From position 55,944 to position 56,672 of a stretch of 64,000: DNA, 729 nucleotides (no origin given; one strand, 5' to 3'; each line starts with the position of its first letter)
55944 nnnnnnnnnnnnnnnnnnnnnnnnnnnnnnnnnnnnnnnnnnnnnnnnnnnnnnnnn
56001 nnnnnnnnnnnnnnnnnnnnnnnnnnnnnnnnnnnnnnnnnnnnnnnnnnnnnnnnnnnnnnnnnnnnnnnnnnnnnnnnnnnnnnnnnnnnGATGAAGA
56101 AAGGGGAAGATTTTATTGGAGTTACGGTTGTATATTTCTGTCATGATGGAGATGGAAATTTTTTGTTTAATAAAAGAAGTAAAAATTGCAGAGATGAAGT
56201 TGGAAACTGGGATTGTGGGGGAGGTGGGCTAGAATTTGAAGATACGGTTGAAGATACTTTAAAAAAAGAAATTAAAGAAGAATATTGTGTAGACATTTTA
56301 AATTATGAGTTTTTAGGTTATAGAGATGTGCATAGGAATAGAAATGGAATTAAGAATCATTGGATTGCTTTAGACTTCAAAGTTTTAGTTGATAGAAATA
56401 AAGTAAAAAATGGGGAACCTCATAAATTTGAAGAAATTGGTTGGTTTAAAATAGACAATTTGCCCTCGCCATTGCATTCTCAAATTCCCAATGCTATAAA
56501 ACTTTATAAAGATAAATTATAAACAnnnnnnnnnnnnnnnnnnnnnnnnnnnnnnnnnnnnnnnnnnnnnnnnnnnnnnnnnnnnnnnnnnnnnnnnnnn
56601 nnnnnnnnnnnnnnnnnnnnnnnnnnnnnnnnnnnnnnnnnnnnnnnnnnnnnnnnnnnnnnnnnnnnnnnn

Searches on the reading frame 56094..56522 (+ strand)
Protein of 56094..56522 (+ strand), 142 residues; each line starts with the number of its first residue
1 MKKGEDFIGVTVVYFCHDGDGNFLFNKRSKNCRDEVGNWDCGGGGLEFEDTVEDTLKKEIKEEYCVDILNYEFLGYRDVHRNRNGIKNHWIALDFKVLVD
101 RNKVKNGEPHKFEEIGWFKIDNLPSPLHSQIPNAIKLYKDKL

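Call 57: search_protein_families(library=pfam, proteins=[window:56094-56522:+], max_evalue=0.0001)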
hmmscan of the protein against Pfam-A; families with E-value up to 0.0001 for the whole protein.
window:56094-56522:+ (142 aa): 1 family
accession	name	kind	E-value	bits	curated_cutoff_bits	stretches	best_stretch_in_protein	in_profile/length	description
PF00293.34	NUDIX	-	3.5e-11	43.7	21.1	1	10-130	4-126/134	NUDIX domain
